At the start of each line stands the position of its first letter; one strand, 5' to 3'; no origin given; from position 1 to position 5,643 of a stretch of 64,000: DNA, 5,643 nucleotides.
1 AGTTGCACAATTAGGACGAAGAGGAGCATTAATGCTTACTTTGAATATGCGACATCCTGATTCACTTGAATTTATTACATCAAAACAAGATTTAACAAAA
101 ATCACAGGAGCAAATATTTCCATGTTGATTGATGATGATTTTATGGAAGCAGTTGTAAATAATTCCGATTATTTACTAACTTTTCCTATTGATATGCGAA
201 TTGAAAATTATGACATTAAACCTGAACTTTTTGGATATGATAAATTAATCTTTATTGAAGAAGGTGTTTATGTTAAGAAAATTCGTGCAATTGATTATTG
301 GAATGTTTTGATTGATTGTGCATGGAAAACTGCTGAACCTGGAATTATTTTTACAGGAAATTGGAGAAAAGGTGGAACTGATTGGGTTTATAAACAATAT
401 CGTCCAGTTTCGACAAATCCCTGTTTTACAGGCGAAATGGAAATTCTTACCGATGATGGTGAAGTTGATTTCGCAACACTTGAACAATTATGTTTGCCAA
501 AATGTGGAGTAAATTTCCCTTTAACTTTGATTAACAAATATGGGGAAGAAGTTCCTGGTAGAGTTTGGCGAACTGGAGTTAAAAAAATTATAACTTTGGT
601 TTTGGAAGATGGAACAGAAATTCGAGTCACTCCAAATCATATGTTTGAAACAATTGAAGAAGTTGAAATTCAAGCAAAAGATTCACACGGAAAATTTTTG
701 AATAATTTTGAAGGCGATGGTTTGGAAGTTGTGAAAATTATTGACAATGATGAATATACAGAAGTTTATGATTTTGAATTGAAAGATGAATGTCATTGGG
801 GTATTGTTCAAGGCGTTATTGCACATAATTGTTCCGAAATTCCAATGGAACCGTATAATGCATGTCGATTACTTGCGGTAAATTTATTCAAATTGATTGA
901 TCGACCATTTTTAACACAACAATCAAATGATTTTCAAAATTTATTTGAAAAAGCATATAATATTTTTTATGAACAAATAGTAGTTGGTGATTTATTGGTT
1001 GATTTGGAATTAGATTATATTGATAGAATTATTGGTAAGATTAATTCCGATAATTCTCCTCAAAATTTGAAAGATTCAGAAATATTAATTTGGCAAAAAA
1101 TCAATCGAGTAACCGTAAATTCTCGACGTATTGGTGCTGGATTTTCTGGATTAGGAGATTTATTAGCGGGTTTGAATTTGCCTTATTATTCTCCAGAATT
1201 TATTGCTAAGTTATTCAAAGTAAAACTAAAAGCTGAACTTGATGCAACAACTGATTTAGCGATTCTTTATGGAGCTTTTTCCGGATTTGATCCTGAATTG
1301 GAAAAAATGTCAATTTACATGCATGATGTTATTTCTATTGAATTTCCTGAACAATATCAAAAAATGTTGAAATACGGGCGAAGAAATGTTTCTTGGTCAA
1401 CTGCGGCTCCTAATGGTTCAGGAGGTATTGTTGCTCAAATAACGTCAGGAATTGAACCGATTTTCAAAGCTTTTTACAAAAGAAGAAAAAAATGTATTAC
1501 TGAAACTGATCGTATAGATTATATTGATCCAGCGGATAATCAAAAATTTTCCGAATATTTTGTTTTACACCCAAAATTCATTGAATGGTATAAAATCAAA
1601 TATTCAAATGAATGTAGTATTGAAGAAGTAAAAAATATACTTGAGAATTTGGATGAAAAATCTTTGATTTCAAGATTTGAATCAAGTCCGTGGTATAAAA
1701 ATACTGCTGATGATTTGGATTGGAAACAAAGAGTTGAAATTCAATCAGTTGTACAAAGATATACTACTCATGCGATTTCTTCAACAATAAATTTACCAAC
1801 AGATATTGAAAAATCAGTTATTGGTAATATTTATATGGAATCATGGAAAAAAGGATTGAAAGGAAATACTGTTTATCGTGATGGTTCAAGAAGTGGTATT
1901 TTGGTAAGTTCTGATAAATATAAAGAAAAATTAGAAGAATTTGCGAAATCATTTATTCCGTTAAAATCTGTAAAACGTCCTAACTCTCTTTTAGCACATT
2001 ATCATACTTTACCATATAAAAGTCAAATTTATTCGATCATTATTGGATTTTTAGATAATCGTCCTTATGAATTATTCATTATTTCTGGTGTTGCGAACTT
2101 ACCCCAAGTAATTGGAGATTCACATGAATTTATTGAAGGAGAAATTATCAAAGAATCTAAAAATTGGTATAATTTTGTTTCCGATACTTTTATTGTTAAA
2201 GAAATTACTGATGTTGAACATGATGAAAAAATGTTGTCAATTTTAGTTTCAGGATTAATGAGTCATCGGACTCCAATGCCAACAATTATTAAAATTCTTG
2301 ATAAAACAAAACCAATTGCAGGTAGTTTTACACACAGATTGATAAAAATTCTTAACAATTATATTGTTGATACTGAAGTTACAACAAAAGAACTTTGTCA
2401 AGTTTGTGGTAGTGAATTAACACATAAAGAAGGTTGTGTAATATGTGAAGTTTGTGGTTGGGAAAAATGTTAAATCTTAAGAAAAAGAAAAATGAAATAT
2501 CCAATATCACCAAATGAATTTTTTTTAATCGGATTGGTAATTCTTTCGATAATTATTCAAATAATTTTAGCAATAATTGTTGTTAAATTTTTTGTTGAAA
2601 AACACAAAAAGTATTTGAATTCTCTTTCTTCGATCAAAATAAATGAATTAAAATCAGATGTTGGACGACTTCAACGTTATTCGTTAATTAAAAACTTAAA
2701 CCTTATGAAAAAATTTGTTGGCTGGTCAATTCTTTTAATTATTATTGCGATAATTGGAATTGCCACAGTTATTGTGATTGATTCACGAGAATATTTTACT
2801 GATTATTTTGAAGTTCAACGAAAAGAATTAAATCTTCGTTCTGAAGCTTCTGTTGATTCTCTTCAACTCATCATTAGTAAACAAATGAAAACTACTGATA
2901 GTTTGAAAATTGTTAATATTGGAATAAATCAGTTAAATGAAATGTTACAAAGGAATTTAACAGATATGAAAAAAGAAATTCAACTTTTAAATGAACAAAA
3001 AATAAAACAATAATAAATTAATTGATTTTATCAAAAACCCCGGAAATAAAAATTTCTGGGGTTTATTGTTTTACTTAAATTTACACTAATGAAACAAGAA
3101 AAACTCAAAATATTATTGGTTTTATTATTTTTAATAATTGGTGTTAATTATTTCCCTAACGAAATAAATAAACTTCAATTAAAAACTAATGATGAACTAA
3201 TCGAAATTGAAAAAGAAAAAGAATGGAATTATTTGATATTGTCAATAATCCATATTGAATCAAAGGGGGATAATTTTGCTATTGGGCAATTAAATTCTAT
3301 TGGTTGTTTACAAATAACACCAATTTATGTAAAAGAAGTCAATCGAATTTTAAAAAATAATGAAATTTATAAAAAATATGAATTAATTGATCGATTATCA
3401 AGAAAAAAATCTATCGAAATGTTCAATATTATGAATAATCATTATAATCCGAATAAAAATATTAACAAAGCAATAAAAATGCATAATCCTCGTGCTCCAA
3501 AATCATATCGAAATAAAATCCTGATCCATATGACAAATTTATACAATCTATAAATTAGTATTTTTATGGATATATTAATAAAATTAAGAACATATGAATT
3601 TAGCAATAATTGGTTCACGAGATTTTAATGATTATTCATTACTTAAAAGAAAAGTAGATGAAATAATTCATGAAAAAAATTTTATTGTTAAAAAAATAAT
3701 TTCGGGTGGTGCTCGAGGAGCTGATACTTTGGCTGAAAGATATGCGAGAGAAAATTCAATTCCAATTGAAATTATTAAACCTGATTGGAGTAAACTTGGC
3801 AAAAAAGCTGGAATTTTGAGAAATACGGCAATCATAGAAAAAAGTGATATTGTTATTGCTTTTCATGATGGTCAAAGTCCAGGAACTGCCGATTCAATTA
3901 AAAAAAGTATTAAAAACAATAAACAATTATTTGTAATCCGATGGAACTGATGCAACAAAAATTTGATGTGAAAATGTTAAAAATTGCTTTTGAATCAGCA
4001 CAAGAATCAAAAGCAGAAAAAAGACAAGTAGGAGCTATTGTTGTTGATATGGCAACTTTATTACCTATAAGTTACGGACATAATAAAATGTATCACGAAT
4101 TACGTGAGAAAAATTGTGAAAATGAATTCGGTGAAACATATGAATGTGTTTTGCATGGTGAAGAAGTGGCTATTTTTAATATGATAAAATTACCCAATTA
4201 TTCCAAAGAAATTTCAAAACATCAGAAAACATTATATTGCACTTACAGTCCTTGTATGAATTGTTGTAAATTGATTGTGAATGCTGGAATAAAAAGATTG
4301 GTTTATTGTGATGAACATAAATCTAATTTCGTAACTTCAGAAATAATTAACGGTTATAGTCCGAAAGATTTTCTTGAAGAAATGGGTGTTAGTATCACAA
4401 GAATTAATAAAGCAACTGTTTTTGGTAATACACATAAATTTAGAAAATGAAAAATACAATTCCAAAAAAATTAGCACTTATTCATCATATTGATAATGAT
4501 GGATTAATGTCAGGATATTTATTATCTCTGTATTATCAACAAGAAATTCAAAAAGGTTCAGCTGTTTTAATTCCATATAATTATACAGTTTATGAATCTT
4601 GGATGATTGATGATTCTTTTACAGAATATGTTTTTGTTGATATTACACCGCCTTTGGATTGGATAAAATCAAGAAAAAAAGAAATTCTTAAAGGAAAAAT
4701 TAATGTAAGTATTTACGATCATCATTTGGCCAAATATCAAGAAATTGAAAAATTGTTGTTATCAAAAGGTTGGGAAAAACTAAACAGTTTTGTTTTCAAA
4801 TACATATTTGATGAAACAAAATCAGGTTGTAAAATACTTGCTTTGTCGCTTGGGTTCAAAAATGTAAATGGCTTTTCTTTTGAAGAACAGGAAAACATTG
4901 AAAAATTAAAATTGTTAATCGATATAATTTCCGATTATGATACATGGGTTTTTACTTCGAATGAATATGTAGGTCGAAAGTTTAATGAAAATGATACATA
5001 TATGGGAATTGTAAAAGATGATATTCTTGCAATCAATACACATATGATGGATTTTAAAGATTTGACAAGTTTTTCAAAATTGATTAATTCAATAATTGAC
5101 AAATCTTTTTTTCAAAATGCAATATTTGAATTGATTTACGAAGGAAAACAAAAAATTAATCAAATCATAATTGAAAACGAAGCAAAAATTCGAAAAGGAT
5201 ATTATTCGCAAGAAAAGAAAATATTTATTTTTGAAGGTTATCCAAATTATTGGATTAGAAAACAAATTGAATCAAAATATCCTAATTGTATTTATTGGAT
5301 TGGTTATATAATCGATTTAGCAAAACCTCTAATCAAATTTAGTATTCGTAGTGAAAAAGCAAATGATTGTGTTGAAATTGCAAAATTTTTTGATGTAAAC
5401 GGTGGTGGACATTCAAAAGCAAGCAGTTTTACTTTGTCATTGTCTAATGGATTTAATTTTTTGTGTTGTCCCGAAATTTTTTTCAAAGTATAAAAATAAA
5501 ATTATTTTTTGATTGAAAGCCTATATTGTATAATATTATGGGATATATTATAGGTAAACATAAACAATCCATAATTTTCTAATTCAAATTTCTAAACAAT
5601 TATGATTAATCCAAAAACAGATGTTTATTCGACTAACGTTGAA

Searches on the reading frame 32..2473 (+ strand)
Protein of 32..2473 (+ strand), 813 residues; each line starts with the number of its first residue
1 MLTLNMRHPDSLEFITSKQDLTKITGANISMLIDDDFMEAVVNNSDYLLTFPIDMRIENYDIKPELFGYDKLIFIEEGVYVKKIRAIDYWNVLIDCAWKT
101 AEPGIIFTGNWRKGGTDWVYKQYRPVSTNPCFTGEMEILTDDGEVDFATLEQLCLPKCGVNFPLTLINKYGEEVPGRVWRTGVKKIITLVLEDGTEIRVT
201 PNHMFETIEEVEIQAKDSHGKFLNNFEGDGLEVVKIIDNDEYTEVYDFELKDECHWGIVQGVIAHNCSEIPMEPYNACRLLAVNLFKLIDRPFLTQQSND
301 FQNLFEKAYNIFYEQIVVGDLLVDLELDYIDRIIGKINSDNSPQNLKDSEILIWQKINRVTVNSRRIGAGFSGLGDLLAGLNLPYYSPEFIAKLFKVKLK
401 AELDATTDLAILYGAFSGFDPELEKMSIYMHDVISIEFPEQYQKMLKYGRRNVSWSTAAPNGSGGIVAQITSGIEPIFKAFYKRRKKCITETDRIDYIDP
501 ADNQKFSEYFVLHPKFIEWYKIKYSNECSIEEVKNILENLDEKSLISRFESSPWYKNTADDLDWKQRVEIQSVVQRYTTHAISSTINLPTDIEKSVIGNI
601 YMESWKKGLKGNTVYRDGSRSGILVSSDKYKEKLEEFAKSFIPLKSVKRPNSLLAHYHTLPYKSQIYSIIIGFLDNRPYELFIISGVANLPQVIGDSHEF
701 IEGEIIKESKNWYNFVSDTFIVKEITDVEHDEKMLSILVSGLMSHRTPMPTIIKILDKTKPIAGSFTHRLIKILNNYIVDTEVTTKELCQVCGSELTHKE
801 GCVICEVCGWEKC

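Call 13: search_protein_families(library=phrogs, proteins=[window:32-2473:+], max_evalue=0.00001)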
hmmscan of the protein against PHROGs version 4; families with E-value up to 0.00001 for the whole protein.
window:32-2473:+ (813 aa): 3 families
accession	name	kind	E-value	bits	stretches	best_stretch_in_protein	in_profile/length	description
phrog_84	-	DNA, RNA and nucleotide metabolism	1e-55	190.3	1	1-813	358-973/975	ribonucleoside-diphosphate reductase large subunit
phrog_3844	-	moron, auxiliary metabolic gene and host takeover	4.3e-18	66.5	1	355-610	202-425/451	NrdA-like aerobic NDP reductase large subunit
phrog_367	-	DNA, RNA and nucleotide metabolism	1.1e-07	31.5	1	256-617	377-651/701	ribonucleotide reductase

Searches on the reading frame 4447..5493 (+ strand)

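Call 13: search_protein_families(library=phrogs, proteins=[window:4447-5493:+], max_evalue=0.00001)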
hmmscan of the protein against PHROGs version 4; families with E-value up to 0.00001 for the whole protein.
window:4447-5493:+ (348 aa): 1 family
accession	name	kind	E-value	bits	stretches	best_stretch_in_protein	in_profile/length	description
phrog_4771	-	other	5.2e-15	56.4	1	7-333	17-286/363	DHH phosphoesterase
